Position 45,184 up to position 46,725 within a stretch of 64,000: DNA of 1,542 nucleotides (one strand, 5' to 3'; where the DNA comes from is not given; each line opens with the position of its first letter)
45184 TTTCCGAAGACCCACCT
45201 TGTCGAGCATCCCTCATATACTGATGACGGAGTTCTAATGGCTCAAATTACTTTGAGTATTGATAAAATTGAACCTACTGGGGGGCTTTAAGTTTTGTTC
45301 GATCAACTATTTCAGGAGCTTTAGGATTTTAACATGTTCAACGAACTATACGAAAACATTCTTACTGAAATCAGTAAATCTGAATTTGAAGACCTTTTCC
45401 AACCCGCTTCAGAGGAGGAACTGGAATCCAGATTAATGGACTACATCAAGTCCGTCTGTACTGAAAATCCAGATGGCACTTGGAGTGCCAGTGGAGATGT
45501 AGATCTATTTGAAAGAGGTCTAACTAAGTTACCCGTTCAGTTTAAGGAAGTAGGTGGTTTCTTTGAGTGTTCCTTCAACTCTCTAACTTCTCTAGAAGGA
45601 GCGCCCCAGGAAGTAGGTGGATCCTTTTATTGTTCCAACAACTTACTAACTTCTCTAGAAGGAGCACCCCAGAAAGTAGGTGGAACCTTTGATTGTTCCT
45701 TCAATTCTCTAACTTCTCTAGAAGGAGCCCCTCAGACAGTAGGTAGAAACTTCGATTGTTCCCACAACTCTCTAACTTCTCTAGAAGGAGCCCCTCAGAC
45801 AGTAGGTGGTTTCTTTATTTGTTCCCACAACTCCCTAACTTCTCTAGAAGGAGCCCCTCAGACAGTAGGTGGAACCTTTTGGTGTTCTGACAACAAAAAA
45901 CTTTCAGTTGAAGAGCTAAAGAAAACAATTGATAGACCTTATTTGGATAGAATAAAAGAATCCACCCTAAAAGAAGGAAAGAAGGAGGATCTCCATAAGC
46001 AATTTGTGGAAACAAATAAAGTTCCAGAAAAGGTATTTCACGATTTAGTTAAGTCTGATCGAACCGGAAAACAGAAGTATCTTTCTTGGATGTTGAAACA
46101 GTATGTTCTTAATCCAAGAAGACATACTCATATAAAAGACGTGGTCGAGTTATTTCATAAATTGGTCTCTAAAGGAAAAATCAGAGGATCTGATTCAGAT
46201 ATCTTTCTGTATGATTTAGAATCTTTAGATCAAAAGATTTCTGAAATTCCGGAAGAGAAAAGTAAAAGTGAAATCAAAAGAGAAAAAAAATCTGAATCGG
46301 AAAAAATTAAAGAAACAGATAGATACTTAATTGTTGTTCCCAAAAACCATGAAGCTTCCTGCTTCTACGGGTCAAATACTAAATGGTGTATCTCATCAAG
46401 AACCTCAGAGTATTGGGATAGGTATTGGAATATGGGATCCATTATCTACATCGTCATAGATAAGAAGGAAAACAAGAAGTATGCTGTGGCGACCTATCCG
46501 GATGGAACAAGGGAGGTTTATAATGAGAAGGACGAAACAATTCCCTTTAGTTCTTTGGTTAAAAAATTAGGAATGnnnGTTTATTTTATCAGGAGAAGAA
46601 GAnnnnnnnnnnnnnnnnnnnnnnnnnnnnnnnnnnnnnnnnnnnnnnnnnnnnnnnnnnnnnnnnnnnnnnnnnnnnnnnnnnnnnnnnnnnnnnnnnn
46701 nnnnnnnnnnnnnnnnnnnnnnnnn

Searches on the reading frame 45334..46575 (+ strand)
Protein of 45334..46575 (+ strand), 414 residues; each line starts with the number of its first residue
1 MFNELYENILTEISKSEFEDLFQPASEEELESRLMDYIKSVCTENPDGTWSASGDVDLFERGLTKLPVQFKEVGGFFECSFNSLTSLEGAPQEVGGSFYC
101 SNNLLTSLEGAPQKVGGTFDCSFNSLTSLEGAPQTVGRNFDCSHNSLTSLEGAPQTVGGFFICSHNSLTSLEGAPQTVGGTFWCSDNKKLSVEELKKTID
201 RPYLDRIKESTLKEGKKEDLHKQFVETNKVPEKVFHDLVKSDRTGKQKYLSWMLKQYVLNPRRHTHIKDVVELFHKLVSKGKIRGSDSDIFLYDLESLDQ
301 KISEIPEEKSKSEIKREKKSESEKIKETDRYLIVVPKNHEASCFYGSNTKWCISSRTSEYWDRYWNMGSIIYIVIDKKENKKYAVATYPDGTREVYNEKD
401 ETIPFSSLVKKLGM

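Call 66: search_protein_families(library=pfam, proteins=[window:45334-46575:+], max_evalue=0.001)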
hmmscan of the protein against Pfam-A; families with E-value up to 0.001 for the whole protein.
window:45334-46575:+ (414 aa): 1 family
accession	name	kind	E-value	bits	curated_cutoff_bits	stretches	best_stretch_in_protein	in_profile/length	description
PF12799.13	LRR_4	-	0.00059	20.4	27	0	98-113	6-20/44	Leucine Rich repeats (2 copies)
